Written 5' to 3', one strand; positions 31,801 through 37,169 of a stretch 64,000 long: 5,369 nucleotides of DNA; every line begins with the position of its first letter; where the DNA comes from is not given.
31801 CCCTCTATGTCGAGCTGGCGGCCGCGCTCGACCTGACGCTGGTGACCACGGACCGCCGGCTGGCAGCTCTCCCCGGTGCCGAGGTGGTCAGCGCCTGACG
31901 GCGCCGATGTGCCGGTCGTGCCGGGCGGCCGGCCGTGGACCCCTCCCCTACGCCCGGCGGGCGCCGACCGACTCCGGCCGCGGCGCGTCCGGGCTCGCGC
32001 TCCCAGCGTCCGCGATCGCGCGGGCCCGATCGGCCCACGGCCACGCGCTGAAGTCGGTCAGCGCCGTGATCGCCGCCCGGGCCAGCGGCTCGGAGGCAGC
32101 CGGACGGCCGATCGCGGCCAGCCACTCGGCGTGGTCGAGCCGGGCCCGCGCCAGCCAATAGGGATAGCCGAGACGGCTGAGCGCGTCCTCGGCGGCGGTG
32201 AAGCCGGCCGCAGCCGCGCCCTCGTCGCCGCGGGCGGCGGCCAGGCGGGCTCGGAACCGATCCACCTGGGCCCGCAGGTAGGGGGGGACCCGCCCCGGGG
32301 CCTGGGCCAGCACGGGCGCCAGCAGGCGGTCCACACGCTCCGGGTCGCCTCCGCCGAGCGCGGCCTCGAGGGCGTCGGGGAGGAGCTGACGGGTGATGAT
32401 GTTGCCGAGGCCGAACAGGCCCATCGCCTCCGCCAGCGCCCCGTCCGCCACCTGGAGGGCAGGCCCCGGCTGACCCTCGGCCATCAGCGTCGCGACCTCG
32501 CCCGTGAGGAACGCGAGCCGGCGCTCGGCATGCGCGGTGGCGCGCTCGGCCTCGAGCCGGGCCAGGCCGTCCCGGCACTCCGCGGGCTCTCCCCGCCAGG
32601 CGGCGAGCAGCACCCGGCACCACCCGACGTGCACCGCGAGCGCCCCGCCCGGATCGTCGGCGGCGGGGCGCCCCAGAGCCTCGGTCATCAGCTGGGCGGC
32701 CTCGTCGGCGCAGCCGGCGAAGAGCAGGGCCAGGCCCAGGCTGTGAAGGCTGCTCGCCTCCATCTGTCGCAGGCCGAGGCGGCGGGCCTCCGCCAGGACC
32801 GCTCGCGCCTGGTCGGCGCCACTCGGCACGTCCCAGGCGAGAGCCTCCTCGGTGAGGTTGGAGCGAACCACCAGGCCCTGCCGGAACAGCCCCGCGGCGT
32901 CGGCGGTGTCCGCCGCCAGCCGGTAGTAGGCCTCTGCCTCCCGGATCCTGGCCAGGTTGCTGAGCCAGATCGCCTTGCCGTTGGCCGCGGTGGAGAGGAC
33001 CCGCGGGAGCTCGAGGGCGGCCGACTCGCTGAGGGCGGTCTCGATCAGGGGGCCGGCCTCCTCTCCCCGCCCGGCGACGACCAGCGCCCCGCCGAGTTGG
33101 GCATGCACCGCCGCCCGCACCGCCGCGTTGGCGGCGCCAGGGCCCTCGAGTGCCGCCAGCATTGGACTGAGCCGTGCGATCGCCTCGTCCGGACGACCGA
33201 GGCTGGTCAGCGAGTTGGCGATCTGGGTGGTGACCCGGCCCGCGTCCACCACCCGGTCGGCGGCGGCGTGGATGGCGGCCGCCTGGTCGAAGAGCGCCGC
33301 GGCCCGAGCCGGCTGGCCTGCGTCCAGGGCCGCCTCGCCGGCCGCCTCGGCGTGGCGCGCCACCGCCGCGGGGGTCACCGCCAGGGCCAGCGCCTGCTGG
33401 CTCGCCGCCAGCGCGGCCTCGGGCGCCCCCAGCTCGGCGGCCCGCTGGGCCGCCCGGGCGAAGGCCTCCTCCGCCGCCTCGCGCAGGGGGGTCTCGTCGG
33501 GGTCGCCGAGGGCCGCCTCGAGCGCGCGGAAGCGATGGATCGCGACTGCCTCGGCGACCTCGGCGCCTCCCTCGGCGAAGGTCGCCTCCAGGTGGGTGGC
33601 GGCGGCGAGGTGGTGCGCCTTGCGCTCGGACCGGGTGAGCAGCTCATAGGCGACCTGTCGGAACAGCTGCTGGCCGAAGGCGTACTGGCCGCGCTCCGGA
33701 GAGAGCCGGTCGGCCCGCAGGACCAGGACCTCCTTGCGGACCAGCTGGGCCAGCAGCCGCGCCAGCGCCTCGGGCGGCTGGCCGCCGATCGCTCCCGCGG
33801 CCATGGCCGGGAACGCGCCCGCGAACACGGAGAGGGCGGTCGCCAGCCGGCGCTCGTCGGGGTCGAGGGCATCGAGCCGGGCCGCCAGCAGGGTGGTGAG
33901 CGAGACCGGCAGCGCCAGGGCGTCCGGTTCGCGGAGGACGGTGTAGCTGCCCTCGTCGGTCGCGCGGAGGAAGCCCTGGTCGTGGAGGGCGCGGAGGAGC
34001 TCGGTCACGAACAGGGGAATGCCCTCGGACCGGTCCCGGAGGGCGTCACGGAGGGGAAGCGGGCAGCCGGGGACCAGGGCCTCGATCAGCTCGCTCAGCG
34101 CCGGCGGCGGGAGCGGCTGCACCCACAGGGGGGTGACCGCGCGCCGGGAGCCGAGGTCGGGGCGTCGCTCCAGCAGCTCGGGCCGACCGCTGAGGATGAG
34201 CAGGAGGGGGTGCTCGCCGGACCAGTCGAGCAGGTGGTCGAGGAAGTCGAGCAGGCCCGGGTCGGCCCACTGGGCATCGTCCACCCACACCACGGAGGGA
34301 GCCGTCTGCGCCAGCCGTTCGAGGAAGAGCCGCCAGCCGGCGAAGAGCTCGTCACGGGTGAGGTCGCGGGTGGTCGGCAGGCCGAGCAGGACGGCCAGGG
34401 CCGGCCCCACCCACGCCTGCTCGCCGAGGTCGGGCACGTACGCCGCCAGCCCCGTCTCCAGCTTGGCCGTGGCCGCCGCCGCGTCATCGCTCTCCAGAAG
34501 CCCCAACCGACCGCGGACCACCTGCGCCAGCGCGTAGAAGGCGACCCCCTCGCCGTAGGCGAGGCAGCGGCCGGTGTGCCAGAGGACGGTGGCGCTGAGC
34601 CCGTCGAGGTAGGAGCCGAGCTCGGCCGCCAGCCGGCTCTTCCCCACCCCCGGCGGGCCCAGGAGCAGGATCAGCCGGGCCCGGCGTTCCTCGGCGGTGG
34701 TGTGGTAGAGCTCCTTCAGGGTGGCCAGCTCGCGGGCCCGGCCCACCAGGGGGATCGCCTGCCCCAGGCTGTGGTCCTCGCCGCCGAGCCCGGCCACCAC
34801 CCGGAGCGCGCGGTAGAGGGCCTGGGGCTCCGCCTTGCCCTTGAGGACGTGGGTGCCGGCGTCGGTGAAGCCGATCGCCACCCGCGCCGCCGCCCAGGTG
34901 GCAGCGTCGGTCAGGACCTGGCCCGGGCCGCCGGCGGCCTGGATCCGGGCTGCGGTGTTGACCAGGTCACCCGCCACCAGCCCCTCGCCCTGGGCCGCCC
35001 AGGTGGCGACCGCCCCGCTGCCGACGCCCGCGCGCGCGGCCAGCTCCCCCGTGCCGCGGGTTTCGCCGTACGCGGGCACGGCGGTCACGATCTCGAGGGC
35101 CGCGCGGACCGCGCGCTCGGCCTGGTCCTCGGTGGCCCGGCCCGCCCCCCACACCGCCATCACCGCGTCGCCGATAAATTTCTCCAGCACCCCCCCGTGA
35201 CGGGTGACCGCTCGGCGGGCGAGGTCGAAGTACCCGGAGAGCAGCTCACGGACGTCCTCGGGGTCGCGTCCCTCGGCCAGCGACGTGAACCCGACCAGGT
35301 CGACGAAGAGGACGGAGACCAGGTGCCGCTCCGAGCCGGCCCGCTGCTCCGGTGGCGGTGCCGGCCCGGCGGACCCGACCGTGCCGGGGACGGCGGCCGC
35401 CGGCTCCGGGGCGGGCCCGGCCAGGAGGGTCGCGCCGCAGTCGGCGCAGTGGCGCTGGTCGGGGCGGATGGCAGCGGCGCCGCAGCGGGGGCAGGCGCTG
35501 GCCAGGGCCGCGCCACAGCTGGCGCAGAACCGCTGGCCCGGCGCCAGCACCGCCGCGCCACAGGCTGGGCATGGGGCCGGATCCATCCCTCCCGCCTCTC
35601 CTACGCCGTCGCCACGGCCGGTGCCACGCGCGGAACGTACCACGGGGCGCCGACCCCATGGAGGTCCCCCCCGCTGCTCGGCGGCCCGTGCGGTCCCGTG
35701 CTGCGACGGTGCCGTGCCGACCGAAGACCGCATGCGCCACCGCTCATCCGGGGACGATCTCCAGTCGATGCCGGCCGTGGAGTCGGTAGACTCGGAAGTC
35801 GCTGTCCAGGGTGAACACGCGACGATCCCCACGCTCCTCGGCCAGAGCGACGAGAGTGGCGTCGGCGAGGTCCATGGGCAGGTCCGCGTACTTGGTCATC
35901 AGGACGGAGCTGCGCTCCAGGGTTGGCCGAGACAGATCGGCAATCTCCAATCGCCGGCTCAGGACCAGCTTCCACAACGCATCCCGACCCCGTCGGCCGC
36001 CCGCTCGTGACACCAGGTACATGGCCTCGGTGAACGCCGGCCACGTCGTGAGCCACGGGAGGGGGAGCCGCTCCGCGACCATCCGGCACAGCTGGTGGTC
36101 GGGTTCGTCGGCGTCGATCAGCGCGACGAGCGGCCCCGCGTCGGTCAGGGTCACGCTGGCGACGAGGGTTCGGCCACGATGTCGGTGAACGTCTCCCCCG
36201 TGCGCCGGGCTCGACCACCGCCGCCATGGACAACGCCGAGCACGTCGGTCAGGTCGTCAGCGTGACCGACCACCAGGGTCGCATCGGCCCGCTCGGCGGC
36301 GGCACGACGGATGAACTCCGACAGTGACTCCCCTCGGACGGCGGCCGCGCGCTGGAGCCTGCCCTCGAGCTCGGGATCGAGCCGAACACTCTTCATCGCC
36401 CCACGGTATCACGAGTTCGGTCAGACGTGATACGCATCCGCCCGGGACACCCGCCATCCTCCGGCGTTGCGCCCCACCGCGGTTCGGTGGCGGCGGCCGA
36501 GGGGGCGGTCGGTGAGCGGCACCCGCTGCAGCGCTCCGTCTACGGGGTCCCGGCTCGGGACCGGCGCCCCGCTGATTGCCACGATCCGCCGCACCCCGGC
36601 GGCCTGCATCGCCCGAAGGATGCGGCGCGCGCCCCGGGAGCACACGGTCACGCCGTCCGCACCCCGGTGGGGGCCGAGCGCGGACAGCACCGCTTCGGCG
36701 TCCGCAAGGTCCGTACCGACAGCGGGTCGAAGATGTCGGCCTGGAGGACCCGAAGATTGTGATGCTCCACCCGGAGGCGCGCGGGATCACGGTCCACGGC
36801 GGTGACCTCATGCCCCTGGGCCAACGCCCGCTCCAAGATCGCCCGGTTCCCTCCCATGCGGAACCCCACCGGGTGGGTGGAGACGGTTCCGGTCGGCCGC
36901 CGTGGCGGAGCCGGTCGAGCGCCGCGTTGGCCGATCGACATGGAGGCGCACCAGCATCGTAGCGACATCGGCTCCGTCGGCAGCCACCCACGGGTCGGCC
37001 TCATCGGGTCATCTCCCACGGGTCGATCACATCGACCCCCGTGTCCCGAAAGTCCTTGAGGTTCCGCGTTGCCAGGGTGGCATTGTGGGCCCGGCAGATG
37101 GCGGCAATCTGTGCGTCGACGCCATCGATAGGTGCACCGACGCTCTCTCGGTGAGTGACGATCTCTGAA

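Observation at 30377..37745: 7.4-kb accessory island inserted between gatC and ligA: four PIN-toxin modules, a cyclase-STAND gene and a gene remnant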

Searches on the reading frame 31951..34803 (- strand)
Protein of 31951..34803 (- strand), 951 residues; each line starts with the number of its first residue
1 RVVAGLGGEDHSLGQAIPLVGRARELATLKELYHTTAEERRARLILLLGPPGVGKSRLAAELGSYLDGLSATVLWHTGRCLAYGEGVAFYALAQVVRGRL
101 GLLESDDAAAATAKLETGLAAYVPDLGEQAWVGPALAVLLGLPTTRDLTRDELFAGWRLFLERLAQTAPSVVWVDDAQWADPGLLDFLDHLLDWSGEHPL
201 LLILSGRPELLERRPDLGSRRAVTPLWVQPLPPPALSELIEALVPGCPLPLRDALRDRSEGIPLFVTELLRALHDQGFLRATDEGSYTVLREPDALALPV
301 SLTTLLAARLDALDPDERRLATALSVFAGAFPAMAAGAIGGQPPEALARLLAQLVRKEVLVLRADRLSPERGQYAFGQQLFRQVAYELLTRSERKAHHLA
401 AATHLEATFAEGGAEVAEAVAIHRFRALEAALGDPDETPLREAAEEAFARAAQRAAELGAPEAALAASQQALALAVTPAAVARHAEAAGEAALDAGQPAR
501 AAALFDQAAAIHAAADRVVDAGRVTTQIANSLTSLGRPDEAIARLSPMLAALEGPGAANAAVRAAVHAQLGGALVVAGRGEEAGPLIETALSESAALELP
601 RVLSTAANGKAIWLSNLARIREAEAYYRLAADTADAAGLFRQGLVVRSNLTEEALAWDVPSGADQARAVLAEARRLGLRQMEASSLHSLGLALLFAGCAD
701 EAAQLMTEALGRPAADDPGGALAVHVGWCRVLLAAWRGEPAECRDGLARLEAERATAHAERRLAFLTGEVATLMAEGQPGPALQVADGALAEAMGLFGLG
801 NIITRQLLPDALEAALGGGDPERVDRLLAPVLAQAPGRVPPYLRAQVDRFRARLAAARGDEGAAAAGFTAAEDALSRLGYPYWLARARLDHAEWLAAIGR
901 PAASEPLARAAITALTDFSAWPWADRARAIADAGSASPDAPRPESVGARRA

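Call 69: predict_structure(alignment_id=A4)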
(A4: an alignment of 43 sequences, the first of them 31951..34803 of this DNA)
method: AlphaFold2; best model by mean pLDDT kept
length: 951 residues; sequences in the alignment: 43
mean_pLDDT: 88.0   pTM: 0.69
mean pLDDT of the five models: 88.0, 87.3, 85.7, 85.3, 80.6
residues with pLDDT >= 90: 618; 70-90: 239; 50-70: 52; < 50: 42
segments of 3 or more residues with pLDDT < 50: 1-15, 84-86, 361-373, 941-951
pLDDT, mean of each block of 10 residues (from residue 1): 22 53 92 94 94 84 86 86 59 89 85 94 94 93 86 93 94 89 88 92 92 84 93 92 89 89 85 81 83 64 71 85 78 74 81 71 35 55 82 93 88 84 96 95 97 92 95 97 98 94 98 95 97 94 97 80 97 93 97 98 98 94 97 96 95 93 94 92 94 95 93 74 90 97 95 90 96 97 97 93 95 95 96 94 98 97 98 98 98 97 97 98 97 75 42 33
secondary structure, 60 per line:
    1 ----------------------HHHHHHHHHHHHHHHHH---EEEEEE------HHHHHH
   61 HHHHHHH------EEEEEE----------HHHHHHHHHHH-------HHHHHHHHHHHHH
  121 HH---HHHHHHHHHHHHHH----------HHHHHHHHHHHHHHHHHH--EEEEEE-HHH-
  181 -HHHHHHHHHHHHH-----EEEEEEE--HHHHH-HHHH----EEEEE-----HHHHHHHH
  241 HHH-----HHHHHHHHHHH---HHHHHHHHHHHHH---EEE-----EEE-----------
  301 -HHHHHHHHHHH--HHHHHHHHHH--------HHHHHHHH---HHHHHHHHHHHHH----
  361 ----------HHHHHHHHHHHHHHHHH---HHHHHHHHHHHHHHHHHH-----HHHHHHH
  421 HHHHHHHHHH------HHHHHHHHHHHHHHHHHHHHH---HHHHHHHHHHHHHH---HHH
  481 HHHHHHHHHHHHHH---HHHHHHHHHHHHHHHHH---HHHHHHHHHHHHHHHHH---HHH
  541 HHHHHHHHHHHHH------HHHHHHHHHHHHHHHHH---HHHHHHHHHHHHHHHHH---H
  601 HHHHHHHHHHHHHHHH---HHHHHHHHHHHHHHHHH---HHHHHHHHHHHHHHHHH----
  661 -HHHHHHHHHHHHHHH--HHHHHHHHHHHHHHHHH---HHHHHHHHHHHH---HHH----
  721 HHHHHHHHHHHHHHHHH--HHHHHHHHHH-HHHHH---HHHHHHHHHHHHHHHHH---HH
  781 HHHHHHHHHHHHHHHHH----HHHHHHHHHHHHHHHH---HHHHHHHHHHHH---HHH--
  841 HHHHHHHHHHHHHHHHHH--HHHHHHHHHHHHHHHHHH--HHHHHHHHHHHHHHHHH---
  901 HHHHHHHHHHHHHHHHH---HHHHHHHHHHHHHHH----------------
elements in order (helices of 4 or more, strands of 3 or more residues): H23-39 E43-48 H55-67 E74-79 H90-100 H108-122 H126-139 H150-167 E170-175 H182-194 E200-206 H209-213 H215-218 E223-227 H233-243 H249-259 H263-275 E279-281 E287-289 H302-312 H315-324 H333-340 H344-356 H371-387 H391-408 H414-430 H437-457 H461-474 H478-494 H498-514 H518-534 H538-553 H560-576 H580-596 H600-616 H620-636 H640-656 H662-676 H679-695 H699-710 H721-737 H740-749 H751-755 H759-775 H779-797 H802-817 H821-832 H841-858 H861-878 H881-897 H901-917 H921-935
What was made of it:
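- On STAND NTPase with TPR sensor (MalT/LAL/Avs-like architecture): The model has pLDDT 88, with an alpha/beta NTPase followed by about 28 paired helices (call 69).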

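Call 71: fold_search(model_id=the predicted structure, library=pdb)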
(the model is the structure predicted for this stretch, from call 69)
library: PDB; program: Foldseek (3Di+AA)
matches with E <= 10: 1589; with E <= 0.001: 155
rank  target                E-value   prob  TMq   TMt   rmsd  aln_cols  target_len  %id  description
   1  6mfv_A                1.1e-10  1.00  0.24  0.34  14.8       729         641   14  Crystal structure of the Signal Transduction ATPase with Numerous Domains (STAND) protein with a tetratricopeptide rep (released 2019-02-20)
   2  5dse_C                9.5e-08  1.00  0.23  0.28  26.2       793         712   15  Crystal Structure of the TTC7B/Hyccin Complex (released 2015-12-02)
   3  8dgc_A                2.1e-07  1.00  0.19  0.10  28.0      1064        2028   13  Avs3 bound to phage PhiV-1 terminase (released 2022-08-03)
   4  8fgw_D                2.9e-07  1.00  0.17  0.14  33.0      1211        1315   12  Human IFT-A complex structures provide molecular insights into ciliary transport (released 2023-02-22)
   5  8bbg_D                3.7e-07  1.00  0.26  0.21  32.3      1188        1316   13  Structure of the IFT-A complex; anterograde IFT-A train model (released 2022-12-21)
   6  9gaw_O                5.1e-07  1.00  0.37  0.49  17.2       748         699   11  High-resolution structure of the Anaphase-promoting complex/cyclosome (APC/C) bound to co-activator Cdh1 (released 2024-08-14)
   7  5l9u_O                5.7e-07  1.00  0.25  0.33  27.9       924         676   11  Model of human Anaphase-promoting complex/Cyclosome (APC/C-CDH1) with a cross linked Ubiquitin variant-substrate-UBE2C (released 2016-09-14)
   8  5g04_O                7.1e-07  1.00  0.39  0.53  16.2       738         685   12  Structure of the human APC-Cdc20-Hsl1 complex (released 2016-05-25)
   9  6q6g_O                8.6e-07  1.00  0.39  0.51  16.3       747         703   10  Cryo-EM structure of the APC/C-Cdc20-Cdk2-cyclinA2-Cks2 complex, the D1 box class (released 2019-09-11)
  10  7t7t_A                1.6e-06  1.00  0.22  0.40  18.6       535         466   12  Structure of TSK/BRU1 bound to histone H3.1 (released 2022-03-30)
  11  9rtt_Q                1.7e-06  1.00  0.22  0.23  27.8       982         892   11  Activated Elongation Complex with IWS1 and ELOF1 (released 2025-09-03)
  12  9hvq_Q                2.8e-06  1.00  0.26  0.28  29.6      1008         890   11  Structure of the transcribing Pol II-DSIF-PAF-SPT6-RECQL5 complex (released 2025-07-16)
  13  9hmf_K                4.0e-06  1.00  0.13  0.16  35.8       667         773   10  Periplasmic scaffold of the Campylobacter jejuni flagellar motor (alpha carbon trace) (released 2024-12-25)
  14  8bbe_D                4.1e-06  1.00  0.22  0.29  21.8       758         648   11  Structure of the IFT-A complex; IFT-A2 module (released 2022-12-21)
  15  9hma                  4.6e-06  1.00  0.26  0.19  29.6      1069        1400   14  Cryo-EM structure of apo human separase (released 2025-09-03)
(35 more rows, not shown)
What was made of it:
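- On STAND NTPase with TPR sensor (MalT/LAL/Avs-like architecture): The top fold match is the STAND-TPR protein 6mfv (call 71).
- Closest known: Avs / antiviral STAND NTPases and Pycsar cyclases. Same: Tripartite layout of effector, NTPase and TPR sensor, with a fold-level match to Avs3 (call 71).
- Checked: The TPR array is shown by the model (pLDDT 88) and by the fold match to a STAND-TPR protein (calls 69, 71).
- The STAND-TPR fold is confirmed (calls 69, 71). Avs3 is the third-best fold match (call 71). The best fold match is a generic STAND-TPR protein, and alignment quality is low (TM 0.2-0.3, call 71).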

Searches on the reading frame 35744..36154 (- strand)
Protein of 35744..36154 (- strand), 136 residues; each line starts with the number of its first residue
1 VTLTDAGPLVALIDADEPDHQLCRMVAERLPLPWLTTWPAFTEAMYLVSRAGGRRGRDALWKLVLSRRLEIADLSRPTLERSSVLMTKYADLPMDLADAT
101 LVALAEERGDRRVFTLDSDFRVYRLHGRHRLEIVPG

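Call 3: search_protein_families(library=pfam, proteins=[window:35744-36154:-], max_evalue=0.01)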
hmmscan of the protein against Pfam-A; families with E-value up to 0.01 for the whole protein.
window:35744-36154:- (136 aa): 1 family
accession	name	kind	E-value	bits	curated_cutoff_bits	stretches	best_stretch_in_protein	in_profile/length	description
PF01850.27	PIN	-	3.7e-10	40.9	23.6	1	4-122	3-116/120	PIN domain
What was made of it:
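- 35744..36154 (-): VapC3, the PIN toxin of module 3. PIN E 3.7e-10 (call 3).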

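Call 4: search_protein_families(library=padloc, proteins=[window:35744-36154:-], max_evalue=0.01)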
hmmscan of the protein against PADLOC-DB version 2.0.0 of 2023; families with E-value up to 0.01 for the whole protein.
window:35744-36154:- (136 aa): 0 families

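Call 5: search_protein_families(library=ncbifam, proteins=[window:35744-36154:-], max_evalue=0.01)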
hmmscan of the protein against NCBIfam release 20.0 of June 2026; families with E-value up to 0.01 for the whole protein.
window:35744-36154:- (136 aa): 1 family
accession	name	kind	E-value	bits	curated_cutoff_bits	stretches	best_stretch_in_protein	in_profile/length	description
TIGR00028.1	Mtu_PIN_fam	subfamily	0.00048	20.4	73.6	1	3-124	4-133/143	TA system VapC family ribonuclease toxin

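Call 60: search_solved_structures(query=window:35744-36154:-, max_evalue=0.01)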
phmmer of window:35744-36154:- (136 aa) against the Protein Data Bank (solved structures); distinct sequences matched with E-value up to 0.01: 1.
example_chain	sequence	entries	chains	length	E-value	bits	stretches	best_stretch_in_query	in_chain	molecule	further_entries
5x3t_B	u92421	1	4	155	7.9e-08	35.9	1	3-135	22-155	Ribonuclease VapC26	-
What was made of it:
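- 35744..36154 (-): Closest solved relative is VapC26 (5x3t), E 7.9e-8 (call 60).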

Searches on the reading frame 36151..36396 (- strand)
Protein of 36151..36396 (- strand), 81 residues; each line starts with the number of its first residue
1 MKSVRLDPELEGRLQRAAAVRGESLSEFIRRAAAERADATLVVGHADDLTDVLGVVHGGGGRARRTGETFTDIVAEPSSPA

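Call 3: search_protein_families(library=pfam, proteins=[window:36151-36396:-], max_evalue=0.01)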
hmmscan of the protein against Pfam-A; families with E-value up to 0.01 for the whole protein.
window:36151-36396:- (81 aa): 6 families
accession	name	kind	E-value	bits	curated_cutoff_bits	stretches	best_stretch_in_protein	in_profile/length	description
PF08681.18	TacA1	-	5.9e-07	29.8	21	1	4-41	4-41/80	Antitoxin TacA 1-like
PF01402.27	RHH_1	-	8.9e-07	29.1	20.5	1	3-37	3-37/39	Ribbon-helix-helix protein, copG family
PF17195.9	DUF5132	-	0.0011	19.5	25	0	58-76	19-37/47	Protein of unknown function (DUF5132)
PF19807.5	DUF6290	-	0.0013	19.3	27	1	2-36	4-38/72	Family of unknown function (DUF6290)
PF05534.18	HicB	-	0.0044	17.3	21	1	4-32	22-50/51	HicB family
PF07704.17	PSK_trans_fac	-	0.0094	17.3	28.3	0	8-38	8-38/82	Rv0623-like transcription factor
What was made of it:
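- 36151..36396 (-): CopG/TacA-like RHH antitoxin of module 3, overlapping its toxin by 4 bp. RHH_1 E 8.9e-7; TacA1 E 5.9e-7 (call 3).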

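Call 4: search_protein_families(library=padloc, proteins=[window:36151-36396:-], max_evalue=0.01)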
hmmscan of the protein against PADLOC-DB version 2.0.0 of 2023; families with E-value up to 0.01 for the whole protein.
window:36151-36396:- (81 aa): 0 families

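Call 5: search_protein_families(library=ncbifam, proteins=[window:36151-36396:-], max_evalue=0.01)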
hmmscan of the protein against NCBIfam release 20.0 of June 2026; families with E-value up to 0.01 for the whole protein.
window:36151-36396:- (81 aa): 4 families
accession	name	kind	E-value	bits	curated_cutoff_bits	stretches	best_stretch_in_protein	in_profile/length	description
NF046040.1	RelB_antitoxin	equivalog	0.0006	20.1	50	1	3-36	2-35/69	type II toxin-antitoxin system RelB family antitoxin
NF041264.1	MobA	equivalog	0.00073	20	80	1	2-36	7-41/91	plasmid mobilization protein MobA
NF041551.1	YlcI_YnfO_N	subfamily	0.0017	18.3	30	0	1-33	4-35/42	YlcI/YnfO family protein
NF048017.1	antitoxin_RelB_like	equivalog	0.002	18.3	50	1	5-33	1-29/70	type II toxin-antitoxin system RelB family antitoxin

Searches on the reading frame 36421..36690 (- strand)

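Call 3: search_protein_families(library=pfam, proteins=[window:36421-36690:-], max_evalue=0.01)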
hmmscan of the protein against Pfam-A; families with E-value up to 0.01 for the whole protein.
window:36421-36690:- (89 aa): 1 family
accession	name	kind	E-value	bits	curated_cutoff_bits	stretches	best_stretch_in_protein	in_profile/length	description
PF13460.12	NAD_binding_10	-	8.9e-06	26.1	27.2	1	3-46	66-103/184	NAD(P)H-binding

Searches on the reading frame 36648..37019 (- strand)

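Call 3: search_protein_families(library=pfam, proteins=[window:36648-37019:-], max_evalue=0.01)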
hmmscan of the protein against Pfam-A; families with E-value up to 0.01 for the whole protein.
window:36648-37019:- (123 aa): 1 family
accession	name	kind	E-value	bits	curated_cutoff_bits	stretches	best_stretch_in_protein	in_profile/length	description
PF13460.12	NAD_binding_10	-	1.6e-05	25.3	27.2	1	59-103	8-55/184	NAD(P)H-binding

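Call 4: search_protein_families(library=padloc, proteins=[window:36648-37019:-], max_evalue=0.01)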
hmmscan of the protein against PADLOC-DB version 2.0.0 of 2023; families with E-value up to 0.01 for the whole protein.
window:36648-37019:- (123 aa): 0 families
